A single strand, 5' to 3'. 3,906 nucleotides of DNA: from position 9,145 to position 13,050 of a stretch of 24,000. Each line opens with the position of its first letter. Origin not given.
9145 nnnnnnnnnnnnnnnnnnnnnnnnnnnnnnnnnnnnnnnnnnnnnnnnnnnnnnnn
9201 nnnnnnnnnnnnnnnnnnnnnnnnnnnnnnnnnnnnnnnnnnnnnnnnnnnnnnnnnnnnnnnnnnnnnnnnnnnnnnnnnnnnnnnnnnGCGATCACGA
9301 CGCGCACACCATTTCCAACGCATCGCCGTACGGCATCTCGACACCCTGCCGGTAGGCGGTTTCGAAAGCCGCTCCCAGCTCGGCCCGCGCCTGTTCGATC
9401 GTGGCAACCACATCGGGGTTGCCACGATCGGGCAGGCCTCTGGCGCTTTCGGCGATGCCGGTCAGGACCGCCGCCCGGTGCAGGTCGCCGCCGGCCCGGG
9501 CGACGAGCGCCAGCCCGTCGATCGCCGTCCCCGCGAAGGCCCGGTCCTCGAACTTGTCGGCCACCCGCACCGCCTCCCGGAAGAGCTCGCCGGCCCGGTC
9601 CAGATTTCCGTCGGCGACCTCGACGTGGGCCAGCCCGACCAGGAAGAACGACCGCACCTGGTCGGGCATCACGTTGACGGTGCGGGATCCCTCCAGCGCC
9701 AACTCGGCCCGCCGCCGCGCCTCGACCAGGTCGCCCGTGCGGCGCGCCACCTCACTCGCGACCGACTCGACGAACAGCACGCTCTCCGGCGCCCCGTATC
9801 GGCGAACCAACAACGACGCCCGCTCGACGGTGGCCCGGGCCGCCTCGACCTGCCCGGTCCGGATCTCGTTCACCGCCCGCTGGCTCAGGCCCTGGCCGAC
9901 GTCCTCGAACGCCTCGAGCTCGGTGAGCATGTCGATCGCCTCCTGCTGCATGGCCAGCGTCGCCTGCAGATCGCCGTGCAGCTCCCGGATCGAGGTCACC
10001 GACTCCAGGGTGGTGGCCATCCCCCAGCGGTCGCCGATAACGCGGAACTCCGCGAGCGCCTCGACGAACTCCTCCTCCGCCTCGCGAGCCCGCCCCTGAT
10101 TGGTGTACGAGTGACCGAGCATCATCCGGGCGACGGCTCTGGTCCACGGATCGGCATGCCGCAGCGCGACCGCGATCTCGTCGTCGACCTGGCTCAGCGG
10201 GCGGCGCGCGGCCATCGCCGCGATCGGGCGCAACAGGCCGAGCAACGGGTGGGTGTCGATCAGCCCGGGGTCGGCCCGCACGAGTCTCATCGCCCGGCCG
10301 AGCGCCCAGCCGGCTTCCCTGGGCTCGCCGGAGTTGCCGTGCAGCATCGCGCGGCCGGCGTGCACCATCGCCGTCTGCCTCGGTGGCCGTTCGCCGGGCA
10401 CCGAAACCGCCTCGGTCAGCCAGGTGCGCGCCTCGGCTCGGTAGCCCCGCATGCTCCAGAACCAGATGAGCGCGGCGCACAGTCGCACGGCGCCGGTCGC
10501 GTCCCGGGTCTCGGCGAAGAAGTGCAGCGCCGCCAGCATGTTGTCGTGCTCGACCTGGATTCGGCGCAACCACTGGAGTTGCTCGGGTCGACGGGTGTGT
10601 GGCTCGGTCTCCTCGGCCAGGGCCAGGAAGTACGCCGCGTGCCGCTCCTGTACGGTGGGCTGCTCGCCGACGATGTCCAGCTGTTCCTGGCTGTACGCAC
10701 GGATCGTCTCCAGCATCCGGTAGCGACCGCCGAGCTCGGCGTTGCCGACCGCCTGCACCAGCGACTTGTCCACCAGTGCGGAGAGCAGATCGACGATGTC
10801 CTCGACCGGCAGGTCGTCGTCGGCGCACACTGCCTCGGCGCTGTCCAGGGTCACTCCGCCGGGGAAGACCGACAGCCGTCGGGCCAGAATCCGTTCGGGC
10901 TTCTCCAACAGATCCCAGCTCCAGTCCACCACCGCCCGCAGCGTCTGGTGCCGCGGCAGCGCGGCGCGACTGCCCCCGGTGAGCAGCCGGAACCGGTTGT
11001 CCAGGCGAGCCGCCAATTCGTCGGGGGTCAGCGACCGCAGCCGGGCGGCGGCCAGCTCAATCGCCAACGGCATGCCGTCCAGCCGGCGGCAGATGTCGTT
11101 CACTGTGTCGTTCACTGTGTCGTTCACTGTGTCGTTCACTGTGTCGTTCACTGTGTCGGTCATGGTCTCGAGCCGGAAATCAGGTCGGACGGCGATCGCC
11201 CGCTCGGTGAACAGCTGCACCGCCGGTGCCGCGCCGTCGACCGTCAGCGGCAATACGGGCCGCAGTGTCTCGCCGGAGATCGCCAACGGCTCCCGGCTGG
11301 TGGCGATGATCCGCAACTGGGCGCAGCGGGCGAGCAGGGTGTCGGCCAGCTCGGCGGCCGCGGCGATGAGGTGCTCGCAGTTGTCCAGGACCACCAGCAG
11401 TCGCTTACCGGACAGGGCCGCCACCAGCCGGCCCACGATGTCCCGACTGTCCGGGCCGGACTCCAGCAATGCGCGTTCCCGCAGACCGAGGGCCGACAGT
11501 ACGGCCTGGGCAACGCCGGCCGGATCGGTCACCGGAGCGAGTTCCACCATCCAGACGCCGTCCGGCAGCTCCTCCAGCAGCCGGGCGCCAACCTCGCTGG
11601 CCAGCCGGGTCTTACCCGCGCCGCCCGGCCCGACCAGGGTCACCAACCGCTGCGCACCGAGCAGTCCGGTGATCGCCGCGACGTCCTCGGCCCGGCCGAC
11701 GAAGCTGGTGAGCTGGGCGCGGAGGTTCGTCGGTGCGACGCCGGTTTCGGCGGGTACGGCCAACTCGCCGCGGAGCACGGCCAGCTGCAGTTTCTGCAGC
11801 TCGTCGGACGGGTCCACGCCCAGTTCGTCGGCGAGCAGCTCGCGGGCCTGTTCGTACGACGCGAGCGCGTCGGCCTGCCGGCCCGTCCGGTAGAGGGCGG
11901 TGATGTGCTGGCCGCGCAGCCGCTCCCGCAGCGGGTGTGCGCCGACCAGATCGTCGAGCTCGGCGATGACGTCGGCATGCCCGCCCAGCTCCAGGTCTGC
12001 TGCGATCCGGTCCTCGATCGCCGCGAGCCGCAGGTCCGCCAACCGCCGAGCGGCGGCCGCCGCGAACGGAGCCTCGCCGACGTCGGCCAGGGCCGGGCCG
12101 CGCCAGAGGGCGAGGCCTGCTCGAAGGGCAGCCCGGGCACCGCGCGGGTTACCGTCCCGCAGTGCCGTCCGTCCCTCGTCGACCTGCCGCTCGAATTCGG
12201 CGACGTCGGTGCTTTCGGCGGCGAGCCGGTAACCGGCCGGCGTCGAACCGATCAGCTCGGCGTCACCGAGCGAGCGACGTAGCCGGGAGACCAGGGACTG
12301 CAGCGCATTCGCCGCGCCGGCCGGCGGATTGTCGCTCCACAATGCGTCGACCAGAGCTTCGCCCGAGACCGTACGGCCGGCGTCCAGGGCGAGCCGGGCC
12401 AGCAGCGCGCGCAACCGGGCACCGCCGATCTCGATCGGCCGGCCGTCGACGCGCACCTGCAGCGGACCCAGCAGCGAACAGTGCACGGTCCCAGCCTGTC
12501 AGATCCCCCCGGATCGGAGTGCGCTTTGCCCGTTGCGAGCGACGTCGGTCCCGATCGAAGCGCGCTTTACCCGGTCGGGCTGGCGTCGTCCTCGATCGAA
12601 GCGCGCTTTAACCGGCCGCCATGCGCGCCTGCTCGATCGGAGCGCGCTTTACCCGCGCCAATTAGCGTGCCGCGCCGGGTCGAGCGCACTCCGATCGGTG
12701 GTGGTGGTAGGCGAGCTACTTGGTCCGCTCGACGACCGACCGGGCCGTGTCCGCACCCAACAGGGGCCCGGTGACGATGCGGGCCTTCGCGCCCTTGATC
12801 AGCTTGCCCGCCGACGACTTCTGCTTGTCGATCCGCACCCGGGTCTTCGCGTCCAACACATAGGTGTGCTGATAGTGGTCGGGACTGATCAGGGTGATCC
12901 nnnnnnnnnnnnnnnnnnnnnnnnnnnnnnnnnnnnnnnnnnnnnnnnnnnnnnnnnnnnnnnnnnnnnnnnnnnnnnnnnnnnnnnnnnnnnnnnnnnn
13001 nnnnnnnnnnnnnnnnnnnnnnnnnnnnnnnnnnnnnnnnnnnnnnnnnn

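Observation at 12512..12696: Four exactly 41-bp-phased units with a conserved palindromic core, capped by an inverted fifth copy, immediately upstream of the AfsR-like regulator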

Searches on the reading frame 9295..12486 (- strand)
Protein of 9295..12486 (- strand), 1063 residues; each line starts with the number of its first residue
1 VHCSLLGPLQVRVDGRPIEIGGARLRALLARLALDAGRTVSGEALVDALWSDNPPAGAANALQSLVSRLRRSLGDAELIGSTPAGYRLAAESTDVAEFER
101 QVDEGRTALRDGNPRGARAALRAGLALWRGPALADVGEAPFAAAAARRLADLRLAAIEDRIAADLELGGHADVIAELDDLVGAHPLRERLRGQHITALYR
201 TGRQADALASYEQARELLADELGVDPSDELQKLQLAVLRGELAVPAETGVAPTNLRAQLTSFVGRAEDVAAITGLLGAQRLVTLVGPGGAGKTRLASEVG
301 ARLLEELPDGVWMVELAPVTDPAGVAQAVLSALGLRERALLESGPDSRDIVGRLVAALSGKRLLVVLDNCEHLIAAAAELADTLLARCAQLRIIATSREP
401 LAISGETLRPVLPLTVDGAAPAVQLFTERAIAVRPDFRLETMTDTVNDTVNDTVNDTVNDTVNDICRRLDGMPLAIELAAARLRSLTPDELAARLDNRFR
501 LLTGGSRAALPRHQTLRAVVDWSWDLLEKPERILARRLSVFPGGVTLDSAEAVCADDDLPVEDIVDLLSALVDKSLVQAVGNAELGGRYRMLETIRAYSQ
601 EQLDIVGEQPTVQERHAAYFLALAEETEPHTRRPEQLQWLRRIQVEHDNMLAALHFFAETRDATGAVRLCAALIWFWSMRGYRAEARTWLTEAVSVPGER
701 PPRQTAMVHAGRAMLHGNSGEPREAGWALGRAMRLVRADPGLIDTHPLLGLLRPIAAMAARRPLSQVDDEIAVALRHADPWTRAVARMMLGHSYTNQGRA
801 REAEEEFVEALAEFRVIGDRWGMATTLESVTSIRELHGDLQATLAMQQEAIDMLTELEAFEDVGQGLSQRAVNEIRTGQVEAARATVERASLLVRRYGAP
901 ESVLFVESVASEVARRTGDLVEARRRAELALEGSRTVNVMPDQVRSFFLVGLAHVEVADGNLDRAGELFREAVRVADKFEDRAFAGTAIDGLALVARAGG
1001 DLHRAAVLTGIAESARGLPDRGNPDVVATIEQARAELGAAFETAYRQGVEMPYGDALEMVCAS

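Call 7: search_protein_families(library=pfam, proteins=[window:9295-12486:-])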
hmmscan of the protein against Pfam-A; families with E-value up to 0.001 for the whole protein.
window:9295-12486:- (1063 aa): 12 families
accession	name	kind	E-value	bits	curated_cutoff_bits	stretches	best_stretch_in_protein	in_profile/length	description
PF03704.23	BTAD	-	9.4e-48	162.7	22.1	1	93-238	1-146/146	Bacterial transcriptional activator domain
PF13424.12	TPR_12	-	2e-15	57.2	30.1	2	786-855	5-76/77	Tetratricopeptide repeat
PF13401.12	AAA_22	-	1.6e-10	41.8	27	1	279-385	5-108/130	AAA domain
PF17874.7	TPR_MalT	-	8.9e-10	38.8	45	1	877-1007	53-182/336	MalT-like TPR region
PF00486.34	Trans_reg_C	-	8.9e-09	35.7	26.2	1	24-87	9-76/77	Transcriptional regulatory protein, C terminal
PF00931.28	NB-ARC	-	9.1e-08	32.1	23.5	1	279-399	19-137/248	NB-ARC domain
PF07719.23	TPR_2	-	3.1e-07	30.5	27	0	787-813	4-30/34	Tetratricopeptide repeat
PF20703.3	nSTAND1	-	3.9e-07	30.5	27.1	1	260-399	14-161/379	Novel STAND NTPase 1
PF13191.12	AAA_16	-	2.5e-05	25.3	32.6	1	262-387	2-158/167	AAA ATPase domain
PF13374.12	TPR_10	-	5e-05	23.6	27.5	0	784-812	2-30/42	Tetratricopeptide repeat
PF13181.12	TPR_8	-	0.00033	21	25.7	0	786-811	3-28/34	Tetratricopeptide repeat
PF13481.12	AAA_25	-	0.0007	19.7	27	0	272-306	26-60/195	AAA domain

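Call 14: find_homologous_proteins(query=window:9295-12486:-, max_evalue=1e-50)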
Query window:9295-12486:- (1063 aa): 7998 proteins with E <= 1e-50 among 8000 candidates; the best 120 are listed.
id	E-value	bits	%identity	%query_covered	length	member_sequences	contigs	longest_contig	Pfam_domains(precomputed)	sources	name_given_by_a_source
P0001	0.0e+0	1260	61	100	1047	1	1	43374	PF03704.24,PF25872.1,PF00486.35,PF13401.13,PF20703.4,PF00931.29,PF13191.13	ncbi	-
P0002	0.0e+0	1168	58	100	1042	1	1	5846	PF03704.24,PF25872.1,PF13424.13,PF00486.35,PF13401.13,PF20703.4,PF13191.13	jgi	jgi:predicted ATPase/DNA-binding SARP family transcriptional activator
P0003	0.0e+0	1132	57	100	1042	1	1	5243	PF03704.24,PF25872.1,PF13424.13,PF00486.35,PF13401.13,PF20703.4,PF13191.13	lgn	-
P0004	3.1e-272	924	51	100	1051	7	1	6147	PF03704.24,PF17874.8,PF25872.1,PF13424.13,PF00486.35,PF13401.13,PF20703.4,PF00931.29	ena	-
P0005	6.6e-262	890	49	100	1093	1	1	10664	PF03704.24,PF17874.8,PF25872.1,PF13424.13,PF00486.35,PF13401.13,PF20703.4,PF07719.24,PF13191.13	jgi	jgi:predicted ATPase/DNA-binding SARP family transcriptional activator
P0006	2.4e-261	888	49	100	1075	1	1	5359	PF03704.24,PF25872.1,PF13424.13,PF00486.35,PF13401.13,PF20703.4,PF13191.13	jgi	jgi:predicted ATPase/DNA-binding SARP family transcriptional activator/tetratricopeptide (TPR) repea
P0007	1.3e-260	886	49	100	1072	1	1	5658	PF03704.24,PF17874.8,PF25872.1,PF13424.13,PF00486.35,PF13401.13,PF20703.4,PF00931.29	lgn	-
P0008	1.3e-259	882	-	-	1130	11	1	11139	PF03704.24,PF17874.8,PF25872.1,PF13424.13,PF00486.35,PF20703.4,PF13191.13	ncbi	-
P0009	1.0e-258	879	49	100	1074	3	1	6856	PF03704.24,PF17874.8,PF00486.35,PF13401.13,PF20703.4,PF13191.13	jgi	jgi:predicted ATPase/DNA-binding SARP family transcriptional activator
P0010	5.1e-253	860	48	96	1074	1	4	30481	PF03704.24,PF25872.1,PF13424.13,PF00486.35,PF13401.13,PF13191.13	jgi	jgi:predicted ATPase/DNA-binding SARP family transcriptional activator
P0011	7.0e-253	860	49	98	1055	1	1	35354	PF03704.24,PF25872.1,PF00486.35,PF13401.13,PF20703.4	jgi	jgi:predicted ATPase/DNA-binding SARP family transcriptional activator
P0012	7.4e-253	860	47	100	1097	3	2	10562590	PF03704.24,PF25872.1,PF00486.35,PF13401.13,PF20703.4,PF13191.13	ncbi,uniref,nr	ncbi:BTAD domain-containing putative transcriptional regulator [Actinopolymorpha pittospori]|uniref:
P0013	2.3e-252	858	48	100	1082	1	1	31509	PF03704.24,PF17874.8,PF25872.1,PF13424.13,PF00486.35,PF13401.13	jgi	jgi:predicted ATPase/DNA-binding SARP family transcriptional activator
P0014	1.5e-251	856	48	100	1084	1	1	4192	PF03704.24,PF00515.35,PF25872.1,PF13424.13,PF00486.35,PF13401.13,PF20703.4,PF00931.29,PF13191.13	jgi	jgi:predicted ATPase/DNA-binding SARP family transcriptional activator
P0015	3.3e-251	854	49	100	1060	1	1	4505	PF03704.24,PF13424.13,PF00486.35,PF13401.13,PF13191.13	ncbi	-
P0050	4.5e-244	831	48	100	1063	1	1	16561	PF03704.24,PF17874.8,PF13424.13,PF00486.35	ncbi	ncbi:MAG TPA: BTAD domain-containing putative transcriptional regulator [Mycobacteriales bacterium]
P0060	1.4e-242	826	46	100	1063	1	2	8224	PF03704.24,PF17874.8,PF25872.1,PF13424.13,PF00486.35,PF13401.13,PF20703.4,PF00931.29,PF13191.13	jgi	jgi:predicted ATPase/DNA-binding SARP family transcriptional activator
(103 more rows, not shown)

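Call 15: find_encoding_contigs(protein=P0001, flank=6000, max_places=3)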
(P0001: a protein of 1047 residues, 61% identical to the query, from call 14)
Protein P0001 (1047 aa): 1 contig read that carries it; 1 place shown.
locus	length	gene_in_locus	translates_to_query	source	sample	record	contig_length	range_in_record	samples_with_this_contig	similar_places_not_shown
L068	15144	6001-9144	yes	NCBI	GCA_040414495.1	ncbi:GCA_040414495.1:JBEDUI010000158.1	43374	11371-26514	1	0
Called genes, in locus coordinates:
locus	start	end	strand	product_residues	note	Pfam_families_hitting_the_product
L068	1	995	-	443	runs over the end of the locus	PF00266:Aminotran_5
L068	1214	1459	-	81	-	-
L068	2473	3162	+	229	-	PF06737:Transglycosylas, PF01476:LysM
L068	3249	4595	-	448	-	PF00672:HAMP, PF00512:HisKA, PF02518:HATPase_c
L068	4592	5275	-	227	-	PF00072:Response_reg, PF00486:Trans_reg_C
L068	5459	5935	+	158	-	-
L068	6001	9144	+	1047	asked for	PF00486:Trans_reg_C, PF03704:BTAD, PF00931:NB-ARC, PF13191:AAA_16, PF13401:AAA_22, PF20703:nSTAND1, PF25872:HTH_77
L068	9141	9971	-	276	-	PF01061:ABC2_membrane, PF12698:ABC2_membrane_3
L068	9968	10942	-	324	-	PF00005:ABC_tran, PF13304:AAA_21 (weak)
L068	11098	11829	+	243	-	PF02633:Creatininase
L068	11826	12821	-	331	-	PF00296:Bac_luciferase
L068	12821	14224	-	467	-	PF01979:Amidohydro_1, PF07969:Amidohydro_3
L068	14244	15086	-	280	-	PF00795:CN_hydrolase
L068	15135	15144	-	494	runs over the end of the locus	PF00171:Aldedh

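Call 16: find_encoding_contigs(protein=P0002, flank=6000, max_places=3)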
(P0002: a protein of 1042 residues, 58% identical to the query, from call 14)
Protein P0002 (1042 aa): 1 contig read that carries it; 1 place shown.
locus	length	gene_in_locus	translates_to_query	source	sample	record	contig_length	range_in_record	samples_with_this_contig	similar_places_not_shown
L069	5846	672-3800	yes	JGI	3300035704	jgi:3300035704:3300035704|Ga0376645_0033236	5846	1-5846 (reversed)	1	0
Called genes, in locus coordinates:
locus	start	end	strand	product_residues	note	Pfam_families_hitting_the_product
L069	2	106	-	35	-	?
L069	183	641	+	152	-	-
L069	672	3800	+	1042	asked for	PF00486:Trans_reg_C, PF03704:BTAD, PF13424:TPR_12 (faint), PF13191:AAA_16 (weak), PF20703:nSTAND1, PF13401:AAA_22, PF25872:HTH_77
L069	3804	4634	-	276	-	PF01061:ABC2_membrane, PF12698:ABC2_membrane_3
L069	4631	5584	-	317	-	PF00005:ABC_tran, PF13304:AAA_21 (weak)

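Call 17: find_encoding_contigs(protein=P0003, flank=6000, max_places=3)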
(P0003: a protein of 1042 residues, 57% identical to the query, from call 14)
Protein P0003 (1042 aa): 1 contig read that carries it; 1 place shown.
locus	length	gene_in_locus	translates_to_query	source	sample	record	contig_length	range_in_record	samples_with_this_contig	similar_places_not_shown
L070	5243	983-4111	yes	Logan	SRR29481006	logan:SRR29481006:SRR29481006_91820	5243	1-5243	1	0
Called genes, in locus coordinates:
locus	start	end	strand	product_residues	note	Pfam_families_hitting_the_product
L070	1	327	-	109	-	?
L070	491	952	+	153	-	-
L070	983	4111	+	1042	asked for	PF00486:Trans_reg_C, PF03704:BTAD, PF13424:TPR_12 (faint), PF13191:AAA_16, PF20703:nSTAND1 (weak), PF13401:AAA_22, PF25872:HTH_77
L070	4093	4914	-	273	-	PF01061:ABC2_membrane, PF12698:ABC2_membrane_3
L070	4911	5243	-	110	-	?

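Call 37: search_protein_families(library=ncbifam, proteins=[window:9295-12486:-], max_evalue=0.001)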
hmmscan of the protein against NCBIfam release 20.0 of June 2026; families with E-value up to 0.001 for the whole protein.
window:9295-12486:- (1063 aa): 4 families
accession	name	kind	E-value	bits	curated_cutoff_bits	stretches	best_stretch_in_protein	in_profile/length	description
NF053617.1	SARPRegAfsRStmc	equivalog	1.4e-72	245.1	1430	2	2-605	30-613/986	SARP-family global regulator AfsR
NF041231.1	BagI_FevR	exception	6.4e-44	150.5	500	1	15-254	5-250/315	AfsR/SARP family transcriptional regulator BagI/FevR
NF041717.1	HaaA_phane_TPR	equivalog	1.5e-22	79.6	1125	2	252-633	104-458/882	cyclophane-containing RiPP biosynthesis TPR protein HaaT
NF040586.1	FxSxx_TPR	equivalog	2.1e-08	33.1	300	1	258-529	4-243/830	FxSxx-COOH system tetratricopeptide repeat protein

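Call 43: find_encoding_contigs(protein=P0004, flank=3000, max_places=2)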
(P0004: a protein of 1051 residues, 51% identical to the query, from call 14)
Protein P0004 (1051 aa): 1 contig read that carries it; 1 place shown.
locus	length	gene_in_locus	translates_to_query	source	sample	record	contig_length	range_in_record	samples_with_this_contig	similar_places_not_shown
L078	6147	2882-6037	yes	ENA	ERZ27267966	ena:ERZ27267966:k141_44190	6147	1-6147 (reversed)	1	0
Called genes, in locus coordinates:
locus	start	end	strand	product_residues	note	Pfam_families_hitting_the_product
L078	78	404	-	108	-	PF12852:Cupin_6 (weak), PF07883:Cupin_2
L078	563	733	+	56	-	-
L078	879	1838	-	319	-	PF01012:ETF, PF00766:ETF_alpha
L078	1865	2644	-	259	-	PF01012:ETF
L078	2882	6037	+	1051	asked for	PF00486:Trans_reg_C, PF03704:BTAD, PF00931:NB-ARC (weak), PF20703:nSTAND1, PF13401:AAA_22 (weak), PF25872:HTH_77, PF17874:TPR_MalT (weak), PF13424:TPR_12 (weak)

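Call 44: find_encoding_contigs(protein=P0011, flank=3000, max_places=2)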
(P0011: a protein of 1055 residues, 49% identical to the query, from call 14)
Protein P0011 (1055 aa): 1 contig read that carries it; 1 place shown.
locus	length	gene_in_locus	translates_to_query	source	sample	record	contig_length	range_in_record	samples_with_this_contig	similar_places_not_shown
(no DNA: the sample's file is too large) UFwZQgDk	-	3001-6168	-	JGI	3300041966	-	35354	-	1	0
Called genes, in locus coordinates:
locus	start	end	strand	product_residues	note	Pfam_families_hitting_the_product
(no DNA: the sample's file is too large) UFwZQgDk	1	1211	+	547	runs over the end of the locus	PF00072:Response_reg, PF01266:DAO (faint), PF03486:HI0933_like (faint), PF07992:Pyr_redox_2, PF12831:FAD_oxidored (weak), PF13738:Pyr_redox_3, PF00070:Pyr_redox (weak)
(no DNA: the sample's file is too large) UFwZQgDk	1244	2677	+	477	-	PF00027:cNMP_binding, PF02518:HATPase_c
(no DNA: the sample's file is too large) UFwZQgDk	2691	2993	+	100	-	PF24035:DUF7344 (faint), PF01022:HTH_5, PF12840:HTH_20, PF12802:MarR_2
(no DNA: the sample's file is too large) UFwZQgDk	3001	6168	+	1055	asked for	PF00486:Trans_reg_C (weak), PF03704:BTAD, PF20703:nSTAND1 (weak), PF13401:AAA_22 (faint), PF25872:HTH_77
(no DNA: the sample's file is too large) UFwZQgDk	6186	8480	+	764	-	PF01315:Ald_Xan_dh_C, PF02738:MoCoBD_1, PF20256:MoCoBD_2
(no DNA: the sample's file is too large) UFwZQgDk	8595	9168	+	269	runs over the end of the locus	PF04672:Methyltransf_19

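Call 45: find_encoding_contigs(protein=P0012, flank=3000, max_places=2)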
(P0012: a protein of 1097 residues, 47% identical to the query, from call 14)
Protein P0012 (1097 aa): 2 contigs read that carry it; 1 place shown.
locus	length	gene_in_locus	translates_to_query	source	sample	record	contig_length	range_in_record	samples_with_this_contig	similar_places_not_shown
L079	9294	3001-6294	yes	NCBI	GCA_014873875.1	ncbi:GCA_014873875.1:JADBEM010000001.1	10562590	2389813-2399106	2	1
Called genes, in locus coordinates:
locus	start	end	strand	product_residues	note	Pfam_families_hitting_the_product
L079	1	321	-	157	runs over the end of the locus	PF01272:GreA_GreB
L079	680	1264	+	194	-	PF01613:Flavin_Reduct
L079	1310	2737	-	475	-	PF01266:DAO (faint), PF03486:HI0933_like (faint), PF07992:Pyr_redox_2, PF13450:NAD_binding_8 (faint), PF13738:Pyr_redox_3 (faint), PF00070:Pyr_redox, PF02852:Pyr_redox_dim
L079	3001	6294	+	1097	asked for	PF00486:Trans_reg_C (weak), PF03704:BTAD, PF13191:AAA_16, PF20703:nSTAND1 (weak), PF13401:AAA_22 (weak), PF25872:HTH_77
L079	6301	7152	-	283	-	PF00561:Abhydrolase_1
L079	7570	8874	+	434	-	PF00589:Phage_integrase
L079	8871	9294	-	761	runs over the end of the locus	PF04471:Mrr_cat (weak), PF20720:nSTAND3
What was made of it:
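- Tried and rejected: These are paralogues in other gene contexts and are not informative (calls 43-45).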

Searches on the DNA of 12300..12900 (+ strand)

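Call 8: search_rna_families(source=window, start=12300, end=12900, threshold=evalue, max_evalue=10)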
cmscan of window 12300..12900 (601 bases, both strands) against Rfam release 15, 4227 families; matches with E-value up to 10: 2.
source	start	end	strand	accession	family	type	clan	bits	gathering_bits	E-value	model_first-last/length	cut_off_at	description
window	12532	12597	+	RF03579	mir-2058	Gene; miRNA;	-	22.7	90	0.097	1-72/72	no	mir-2058 microRNA precursor family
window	12555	12665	+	RF02469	Ms_IGR-7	Gene; sRNA;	-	18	45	0.45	1-118/118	no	Actinobacteria sRNA Ms_IGR-7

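Call 23: search_rna_families(source=window, start=12480, end=12730, threshold=evalue, max_evalue=10, show_alignments=2)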
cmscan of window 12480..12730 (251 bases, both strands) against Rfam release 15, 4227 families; matches with E-value up to 10: 5.
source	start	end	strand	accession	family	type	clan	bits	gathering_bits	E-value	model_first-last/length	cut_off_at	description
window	12532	12597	+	RF03579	mir-2058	Gene; miRNA;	-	22.7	90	0.041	1-72/72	no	mir-2058 microRNA precursor family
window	12555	12665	+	RF02469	Ms_IGR-7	Gene; sRNA;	-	18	45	0.19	1-118/118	no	Actinobacteria sRNA Ms_IGR-7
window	12597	12652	-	RF00890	mir-668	Gene; miRNA;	-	15.4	87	4.3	1-66/66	no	mir-668 microRNA precursor family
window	12544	12620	-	RF01688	Actino-pnp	Cis-reg;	-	13.3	47.7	4.8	1-63/63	no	Actino-pnp RNA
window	12590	12677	+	RF03018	RT-15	Gene; sRNA;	-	9.6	82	4.3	1-192/192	no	RT-15 RNA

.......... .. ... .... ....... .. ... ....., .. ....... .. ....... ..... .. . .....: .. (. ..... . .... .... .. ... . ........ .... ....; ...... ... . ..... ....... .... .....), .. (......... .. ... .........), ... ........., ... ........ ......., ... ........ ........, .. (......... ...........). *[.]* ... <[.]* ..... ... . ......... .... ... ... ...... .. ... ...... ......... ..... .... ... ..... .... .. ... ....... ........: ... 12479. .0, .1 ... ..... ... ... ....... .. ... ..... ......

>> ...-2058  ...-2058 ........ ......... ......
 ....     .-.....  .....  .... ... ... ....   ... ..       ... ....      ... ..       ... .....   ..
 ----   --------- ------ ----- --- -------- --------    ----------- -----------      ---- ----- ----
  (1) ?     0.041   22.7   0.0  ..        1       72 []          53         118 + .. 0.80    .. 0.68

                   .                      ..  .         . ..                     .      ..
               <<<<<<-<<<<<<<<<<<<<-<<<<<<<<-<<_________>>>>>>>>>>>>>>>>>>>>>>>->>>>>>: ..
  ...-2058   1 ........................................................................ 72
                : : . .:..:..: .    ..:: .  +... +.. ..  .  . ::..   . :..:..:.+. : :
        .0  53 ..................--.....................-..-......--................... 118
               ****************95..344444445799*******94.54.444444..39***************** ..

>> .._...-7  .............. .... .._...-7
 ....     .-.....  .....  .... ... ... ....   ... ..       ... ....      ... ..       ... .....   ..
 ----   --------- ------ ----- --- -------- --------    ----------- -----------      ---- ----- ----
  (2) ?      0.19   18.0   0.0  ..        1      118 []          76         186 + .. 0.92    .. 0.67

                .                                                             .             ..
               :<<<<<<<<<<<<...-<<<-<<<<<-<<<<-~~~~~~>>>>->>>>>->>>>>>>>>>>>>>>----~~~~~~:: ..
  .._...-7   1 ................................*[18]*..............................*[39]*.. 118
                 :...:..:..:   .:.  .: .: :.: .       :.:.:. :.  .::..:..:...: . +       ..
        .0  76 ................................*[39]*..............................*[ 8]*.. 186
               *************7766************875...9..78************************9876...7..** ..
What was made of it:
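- On Any Rfam RNA family: The best hits are mir-2058 at 22.7 bits (threshold 90) and Ms_IGR-7 at 18 bits (threshold 45) (calls 8, 23).
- No Rfam family reaches its threshold (calls 8, 23).
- Tried and rejected: Only sub-threshold chance hits (calls 8, 23).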

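Call 53: search_dna_similar(query=window:12495-12715:+, collection=plasmids, mode=distant, max_evalue=0.1, max_rows=15)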
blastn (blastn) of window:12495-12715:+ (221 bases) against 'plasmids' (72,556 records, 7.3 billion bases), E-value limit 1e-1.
No match.
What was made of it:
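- Closest known: Plasmid iteron and centromere arrays. Different: There is no similarity to any plasmid in PLSDB (call 53).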

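Call 54: search_dna_similar(query=window:12495-12715:+, collection=phages, mode=distant, max_evalue=0.1, max_rows=15)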
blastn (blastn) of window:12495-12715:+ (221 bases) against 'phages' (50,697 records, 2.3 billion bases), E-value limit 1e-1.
No match.
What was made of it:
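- Tried and rejected: No match (calls 53, 54).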
